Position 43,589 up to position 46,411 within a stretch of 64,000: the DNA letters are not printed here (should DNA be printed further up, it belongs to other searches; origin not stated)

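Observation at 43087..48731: Unassigned Mo-oxidoreductase operon using a 12-haem membrane cytochrome c in place of a PsrC/NrfD anchor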

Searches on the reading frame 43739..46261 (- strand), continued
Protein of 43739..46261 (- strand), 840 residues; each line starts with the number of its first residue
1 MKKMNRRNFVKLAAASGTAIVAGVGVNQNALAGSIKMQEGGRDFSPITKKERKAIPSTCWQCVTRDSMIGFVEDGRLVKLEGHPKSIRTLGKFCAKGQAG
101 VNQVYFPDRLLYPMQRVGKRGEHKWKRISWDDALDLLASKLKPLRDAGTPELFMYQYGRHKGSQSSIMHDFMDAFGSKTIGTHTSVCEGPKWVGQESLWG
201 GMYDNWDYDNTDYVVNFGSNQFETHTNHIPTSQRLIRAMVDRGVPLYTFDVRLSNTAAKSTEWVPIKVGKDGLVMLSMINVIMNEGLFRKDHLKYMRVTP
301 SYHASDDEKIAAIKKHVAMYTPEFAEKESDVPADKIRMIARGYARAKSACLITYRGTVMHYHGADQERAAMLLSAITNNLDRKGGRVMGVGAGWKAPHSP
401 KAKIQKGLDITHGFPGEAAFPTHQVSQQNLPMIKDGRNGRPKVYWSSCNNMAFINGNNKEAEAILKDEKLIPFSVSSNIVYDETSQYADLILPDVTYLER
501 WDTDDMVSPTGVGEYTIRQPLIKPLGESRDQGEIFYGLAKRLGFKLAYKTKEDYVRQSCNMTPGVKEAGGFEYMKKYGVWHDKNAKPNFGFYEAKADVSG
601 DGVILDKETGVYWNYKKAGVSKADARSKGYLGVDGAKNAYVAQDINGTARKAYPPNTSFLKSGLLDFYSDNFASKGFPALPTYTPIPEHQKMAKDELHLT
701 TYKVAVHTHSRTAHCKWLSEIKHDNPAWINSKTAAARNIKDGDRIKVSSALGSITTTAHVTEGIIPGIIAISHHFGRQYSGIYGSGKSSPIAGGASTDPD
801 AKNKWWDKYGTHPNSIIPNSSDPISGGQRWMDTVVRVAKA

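Call 56: search_protein_families(library=ncbifam, proteins=[P0143, P0146, P0148, P0150, P0176, P0198, P0156, P0179, P0255, P0217], max_evalue=1e-60)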
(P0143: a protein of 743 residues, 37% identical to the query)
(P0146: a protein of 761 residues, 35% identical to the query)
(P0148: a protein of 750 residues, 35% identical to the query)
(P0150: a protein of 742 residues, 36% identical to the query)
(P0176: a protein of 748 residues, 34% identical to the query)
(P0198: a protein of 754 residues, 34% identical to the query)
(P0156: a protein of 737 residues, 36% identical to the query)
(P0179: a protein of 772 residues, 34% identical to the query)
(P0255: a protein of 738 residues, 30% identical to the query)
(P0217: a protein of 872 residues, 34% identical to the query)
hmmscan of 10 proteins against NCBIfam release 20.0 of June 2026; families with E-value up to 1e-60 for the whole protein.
P0143 (743 aa): 4 families
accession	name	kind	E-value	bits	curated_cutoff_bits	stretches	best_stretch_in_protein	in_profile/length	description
NF012032.0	PRK15488.1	equivalog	2.7e-96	323.3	694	1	1-373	3-366/759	thiosulfate reductase PhsA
TIGR02166.1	dmsA_ynfE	subfamily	9.9e-72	242.1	777.7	0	1-374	1-403/794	DMSO/selenate family reductase complex A subunit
TIGR01591.1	Fdh-alpha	equivalog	2.6e-64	217.5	666.25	0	51-368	2-317/672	formate dehydrogenase subunit alpha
NF041783.2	mnquin_red_QrcB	equivalog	4.3e-62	210.3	440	0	48-509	53-506/695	menaquinone reductase molybdopterin-binding-like subunit QrcB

P0146 (761 aa): 4 families
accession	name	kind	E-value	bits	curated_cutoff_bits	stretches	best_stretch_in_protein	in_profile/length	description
NF012032.0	PRK15488.1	equivalog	2.3e-100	336.7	694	1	1-367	1-363/759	thiosulfate reductase PhsA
TIGR02166.1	dmsA_ynfE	subfamily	6.3e-73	246.1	777.7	1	3-700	1-751/794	DMSO/selenate family reductase complex A subunit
TIGR01591.1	Fdh-alpha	equivalog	3.1e-61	207.3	666.25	0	51-370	1-322/672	formate dehydrogenase subunit alpha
NF041783.2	mnquin_red_QrcB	equivalog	8.3e-61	206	440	0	1-491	1-487/695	menaquinone reductase molybdopterin-binding-like subunit QrcB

P0148 (750 aa): 4 families
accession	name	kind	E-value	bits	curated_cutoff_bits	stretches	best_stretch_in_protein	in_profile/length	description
NF012032.0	PRK15488.1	equivalog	5.3e-97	325.6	694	1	2-372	4-363/759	thiosulfate reductase PhsA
TIGR01591.1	Fdh-alpha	equivalog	2e-67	227.8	666.25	0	53-375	1-322/672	formate dehydrogenase subunit alpha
TIGR02166.1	dmsA_ynfE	subfamily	2.4e-67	227.7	777.7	0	49-288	43-297/794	DMSO/selenate family reductase complex A subunit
NF041783.2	mnquin_red_QrcB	equivalog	6.5e-67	226.2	440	1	45-682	47-656/695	menaquinone reductase molybdopterin-binding-like subunit QrcB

P0150 (742 aa): 3 families
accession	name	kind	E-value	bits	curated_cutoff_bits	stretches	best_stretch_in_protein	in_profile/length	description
NF012032.0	PRK15488.1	equivalog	3.8e-90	302.9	694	1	3-373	2-363/759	thiosulfate reductase PhsA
TIGR02166.1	dmsA_ynfE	subfamily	1.1e-72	245.3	777.7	0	4-371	1-397/794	DMSO/selenate family reductase complex A subunit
TIGR01591.1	Fdh-alpha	equivalog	2.8e-62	210.8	666.25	0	53-376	1-322/672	formate dehydrogenase subunit alpha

P0176 (748 aa): 3 families
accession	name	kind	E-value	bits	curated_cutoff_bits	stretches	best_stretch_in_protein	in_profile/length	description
NF012032.0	PRK15488.1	equivalog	6.8e-96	321.9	694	1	2-361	2-364/759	thiosulfate reductase PhsA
TIGR02166.1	dmsA_ynfE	subfamily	1.2e-77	261.7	777.7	0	3-278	1-298/794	DMSO/selenate family reductase complex A subunit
TIGR01591.1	Fdh-alpha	equivalog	1.5e-63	214.9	666.25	0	44-361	1-320/672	formate dehydrogenase subunit alpha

P0198 (754 aa): 1 family
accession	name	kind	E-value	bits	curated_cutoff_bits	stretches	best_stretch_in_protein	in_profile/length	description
NF012032.0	PRK15488.1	equivalog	5.5e-74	249.5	694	0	4-374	3-365/759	thiosulfate reductase PhsA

P0156 (737 aa): 9 families
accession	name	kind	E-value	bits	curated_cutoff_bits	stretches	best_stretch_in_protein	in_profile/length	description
NF012032.0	PRK15488.1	equivalog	8e-134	447.4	694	1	9-533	16-539/759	thiosulfate reductase PhsA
TIGR02166.1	dmsA_ynfE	subfamily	4.1e-96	322.8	777.7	0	5-360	13-398/794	DMSO/selenate family reductase complex A subunit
TIGR01591.1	Fdh-alpha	equivalog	1.1e-78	265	666.25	0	44-358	3-316/672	formate dehydrogenase subunit alpha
NF041714.1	arsenate_red_ArrA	equivalog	1.5e-75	254.9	1600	0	35-286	46-303/848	arsenate respiratory reductase molybdopterin-containing subunit ArrA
NF041884.1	selenate_YnfF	exception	1.7e-65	221.4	1650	0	33-359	41-397/798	selenate/tellurate reductase subunit YnfF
NF041783.2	mnquin_red_QrcB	equivalog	2.5e-64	217.7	440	0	41-566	54-545/695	menaquinone reductase molybdopterin-binding-like subunit QrcB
NF011566.1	PRK14990.1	exception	4.7e-64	216.7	1600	0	11-358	31-416/814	dimethylsulfoxide reductase subunit A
NF041885.1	selenate_YnfE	exception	3e-63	213.9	1675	0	42-358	52-403/805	selenate/tellurate reductase subunit YnfE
TIGR03479.1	DMSO_red_II_alp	subfamily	4.4e-62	210.4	984.75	0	41-277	60-305/913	molybdopterin-dependent oxidoreductase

P0179 (772 aa): 5 families
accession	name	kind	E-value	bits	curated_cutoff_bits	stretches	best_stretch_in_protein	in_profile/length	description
NF012032.0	PRK15488.1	equivalog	2.4e-116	389.6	694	1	1-760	1-749/759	thiosulfate reductase PhsA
TIGR02166.1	dmsA_ynfE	subfamily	2.4e-91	307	777.7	1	3-768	1-791/794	DMSO/selenate family reductase complex A subunit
TIGR01591.1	Fdh-alpha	equivalog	9.4e-78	261.9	666.25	0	52-368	3-317/672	formate dehydrogenase subunit alpha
TIGR03479.1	DMSO_red_II_alp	subfamily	1.5e-65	221.8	984.75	0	88-287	105-305/913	molybdopterin-dependent oxidoreductase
NF011566.1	PRK14990.1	exception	7.1e-62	209.5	1600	0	191-367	219-416/814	dimethylsulfoxide reductase subunit A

P0255 (738 aa): 2 families
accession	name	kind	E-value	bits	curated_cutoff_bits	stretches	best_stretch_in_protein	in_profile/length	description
NF012032.0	PRK15488.1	equivalog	1.2e-102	344.3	694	1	14-567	2-563/759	thiosulfate reductase PhsA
TIGR01591.1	Fdh-alpha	equivalog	1.2e-72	245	666.25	0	56-372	2-320/672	formate dehydrogenase subunit alpha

P0217 (872 aa): 4 families
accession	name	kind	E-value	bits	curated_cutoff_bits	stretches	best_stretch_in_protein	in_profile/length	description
NF012032.0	PRK15488.1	equivalog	4.8e-87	292.7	694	0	5-301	2-283/759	thiosulfate reductase PhsA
NF041714.1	arsenate_red_ArrA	equivalog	1.6e-68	231.7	1600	0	23-299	17-296/848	arsenate respiratory reductase molybdopterin-containing subunit ArrA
NF041783.2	mnquin_red_QrcB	equivalog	6e-67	226.3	440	0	48-289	45-282/695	menaquinone reductase molybdopterin-binding-like subunit QrcB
TIGR01591.1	Fdh-alpha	equivalog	1.1e-62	212.1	666.25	0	62-300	5-239/672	formate dehydrogenase subunit alpha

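Call 69: search_protein_families(library=pfam, proteins=[L001:13316-13969:-, L063:13221-13928:-, L079:3798-5066:+, L062:12932-14269:+, L042:6341-6976:+, L064:18404-19186:+, L064:19164-19994:+, L080:12566-13015:+, L080:13012-13707:+, L080:14171-15277:+], max_evalue=0.01)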
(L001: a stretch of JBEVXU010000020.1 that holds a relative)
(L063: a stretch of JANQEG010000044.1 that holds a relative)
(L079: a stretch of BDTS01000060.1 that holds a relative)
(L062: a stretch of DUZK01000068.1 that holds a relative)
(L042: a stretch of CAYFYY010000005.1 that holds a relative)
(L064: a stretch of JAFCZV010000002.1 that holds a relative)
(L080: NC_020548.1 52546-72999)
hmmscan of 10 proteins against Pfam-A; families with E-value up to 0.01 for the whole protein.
L001:13316-13969:- (217 aa): 1 family
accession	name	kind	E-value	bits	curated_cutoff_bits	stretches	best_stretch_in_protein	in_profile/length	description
PF22741.1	PTP-NADK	-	7e-06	26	27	1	101-168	44-115/163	DSP-PTPase phosphatase fused to NAD+ Kinase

L063:13221-13928:- (235 aa): 0 families

L079:3798-5066:+ (422 aa): 1 family
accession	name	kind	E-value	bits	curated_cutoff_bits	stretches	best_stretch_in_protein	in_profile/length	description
PF03916.19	NrfD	-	2.9e-32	113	25.8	1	45-337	5-310/313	Polysulphide reductase, NrfD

L062:12932-14269:+ (445 aa): 5 families
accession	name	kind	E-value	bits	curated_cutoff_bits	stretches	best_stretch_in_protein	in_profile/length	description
PF14522.11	Cytochrome_C7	-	1.7e-08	34.6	24.8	1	292-365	5-66/67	Cytochrome c7 and related cytochrome c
PF13435.11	Cytochrome_C554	-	6.2e-08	33.9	20.8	1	167-197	48-84/84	Cytochrome c554 and c-prime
PF14537.11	Cytochrom_c3_2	-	1.3e-07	32.4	25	0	168-235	7-66/79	Cytochrome c3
PF22113.1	Mtrc-MtrF_II-IV_dom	-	2.1e-07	31.1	30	0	337-413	6-93/176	Outer membrane cytochrome MtrC/MtrF-like, domains II/IV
PF02335.20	Cytochrom_C552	-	0.00025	20.6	24.1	1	188-346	124-284/438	Cytochrome c552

L042:6341-6976:+ (211 aa): 3 families
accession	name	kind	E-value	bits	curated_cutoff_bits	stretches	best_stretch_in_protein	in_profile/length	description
PF13442.11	Cytochrome_CBB3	-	4.5e-25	88.2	27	2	124-206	2-68/68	Cytochrome C oxidase, cbb3-type, subunit III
PF00034.26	Cytochrom_C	-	8.1e-19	69.2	21.3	2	127-209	3-89/90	Cytochrome c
PF14495.11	Cytochrom_C550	-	0.0041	17.3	27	0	27-75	25-70/136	Cytochrome c-550 domain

L064:18404-19186:+ (260 aa): 2 families
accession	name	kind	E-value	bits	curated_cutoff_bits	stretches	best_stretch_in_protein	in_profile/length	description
PF14522.11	Cytochrome_C7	-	0.00022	21.4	24.8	1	115-164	6-54/67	Cytochrome c7 and related cytochrome c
PF14537.11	Cytochrom_c3_2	-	0.00043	21.1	25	1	104-160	8-66/79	Cytochrome c3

L064:19164-19994:+ (276 aa): 1 family
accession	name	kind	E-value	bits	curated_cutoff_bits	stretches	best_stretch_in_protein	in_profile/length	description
PF01292.26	Ni_hydr_CYTB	-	4.1e-11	43.4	30.1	1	9-191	1-161/179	Prokaryotic cytochrome b561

L080:12566-13015:+ (149 aa): 1 family
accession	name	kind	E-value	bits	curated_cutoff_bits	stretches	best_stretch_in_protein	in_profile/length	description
PF03745.19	DUF309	-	0.00043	20.4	27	1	26-89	4-59/59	Domain of unknown function (DUF309)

L080:13012-13707:+ (231 aa): 1 family
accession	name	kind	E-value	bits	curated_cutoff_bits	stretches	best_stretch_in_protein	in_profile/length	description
PF00977.27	His_biosynth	-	3.6e-05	23.8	23.6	1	48-153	85-165/228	Histidine biosynthesis protein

L080:14171-15277:+ (368 aa): 11 families
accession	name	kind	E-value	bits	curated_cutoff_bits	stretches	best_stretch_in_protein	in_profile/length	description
PF12838.12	Fer4_7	-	2e-14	54.2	27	2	264-308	2-49/52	4Fe-4S dicluster domain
PF00037.32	Fer4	-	1.3e-13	50.6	21.1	4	44-63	3-22/24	4Fe-4S binding domain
PF13187.11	Fer4_9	-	2.4e-09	37.5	27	2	264-309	2-49/52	4Fe-4S dicluster domain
PF13237.11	Fer4_10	-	8.4e-09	35.7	25.5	2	262-307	7-52/53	4Fe-4S dicluster domain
PF14697.11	Fer4_21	-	9.2e-09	35.7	35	2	263-307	7-51/59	4Fe-4S dicluster domain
PF13484.11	Fer4_16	-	3.6e-08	34.5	30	1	264-282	2-20/66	4Fe-4S double cluster binding domain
PF12837.12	Fer4_6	-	3.1e-07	30.5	25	1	10-35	6-24/24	4Fe-4S binding domain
PF12797.12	Fer4_2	-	1.9e-06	27.9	24.5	1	292-307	5-20/22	4Fe-4S binding domain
PF25160.1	LdpA_Fe-S-bd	-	0.0005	20.2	27.6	1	268-313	7-44/49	LdpA Fe-S cluster-binding domain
PF13746.11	Fer4_18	-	0.0029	18.2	27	0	22-61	63-97/114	4Fe-4S dicluster domain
PF13183.11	Fer4_8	-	0.0097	16.9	27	0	263-277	53-67/68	4Fe-4S dicluster domain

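Call 73: predict_structure(alignment_id=A1)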
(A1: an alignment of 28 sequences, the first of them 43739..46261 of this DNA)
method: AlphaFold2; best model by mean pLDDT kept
length: 840 residues; sequences in the alignment: 28
mean_pLDDT: 76.4   pTM: 0.78
mean pLDDT of the five models: 76.4, 73.1, 72.3, 72.1, 69.9
residues with pLDDT >= 90: 238; 70-90: 348; 50-70: 148; < 50: 106
segments of 3 or more residues with pLDDT < 50: 1-8, 16-20, 22-40, 61-63, 95-105, 421-423, 705-723, 775-806
pLDDT, mean of each block of 10 residues (from residue 1): 44 50 40 40 71 74 61 70 67 48 48 82 79 95 95 83 83 89 59 72 82 87 59 84 89 70 85 95 96 89 92 96 94 97 95 75 84 92 83 85 87 57 60 87 83 67 88 82 73 67 77 81 61 87 89 92 93 87 82 89 92 92 92 84 91 64 72 81 86 86 51 41 66 92 89 84 82 50 35 41 51 71 71 86
secondary structure, 60 per line:
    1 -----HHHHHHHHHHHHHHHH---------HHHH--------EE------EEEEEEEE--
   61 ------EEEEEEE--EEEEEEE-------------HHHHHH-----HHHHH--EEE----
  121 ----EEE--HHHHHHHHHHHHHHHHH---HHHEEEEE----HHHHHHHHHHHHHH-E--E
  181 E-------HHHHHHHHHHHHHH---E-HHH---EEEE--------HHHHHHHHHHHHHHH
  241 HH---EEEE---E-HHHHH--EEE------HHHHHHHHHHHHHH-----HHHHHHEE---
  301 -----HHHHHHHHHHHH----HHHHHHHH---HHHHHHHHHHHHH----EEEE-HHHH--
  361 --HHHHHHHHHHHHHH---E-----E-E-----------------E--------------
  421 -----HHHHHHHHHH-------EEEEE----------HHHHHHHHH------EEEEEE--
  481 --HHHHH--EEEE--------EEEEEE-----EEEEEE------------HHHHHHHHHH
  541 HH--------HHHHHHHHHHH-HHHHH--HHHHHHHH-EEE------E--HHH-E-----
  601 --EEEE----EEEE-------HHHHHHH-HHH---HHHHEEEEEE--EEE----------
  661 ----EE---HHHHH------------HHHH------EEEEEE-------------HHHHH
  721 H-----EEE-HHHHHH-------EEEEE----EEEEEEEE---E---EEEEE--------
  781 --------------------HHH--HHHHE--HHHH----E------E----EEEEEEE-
elements in order (helices of 4 or more, strands of 3 or more residues): H6-21 H31-34 E51-58 E67-73 E76-82 H96-101 H107-111 E114-116 E125-127 H130-146 E153-157 H162-175 H189-202 E214-217 H226-242 E246-249 H255-259 E262-264 H271-284 H290-295 H306-317 H322-329 H333-345 E350-353 H355-358 H363-376 H426-435 E443-447 H458-466 E473-478 H483-487 E490-493 E502-507 E513-518 H531-542 H551-561 H563-567 H570-577 E579-581 E603-606 E611-614 H622-628 H636-639 E640-645 E648-650 H670-674 H687-690 E697-702 H716-721 E727-729 H731-736 E744-748 E753-760 E768-772 H806-809 H813-816 E833-839
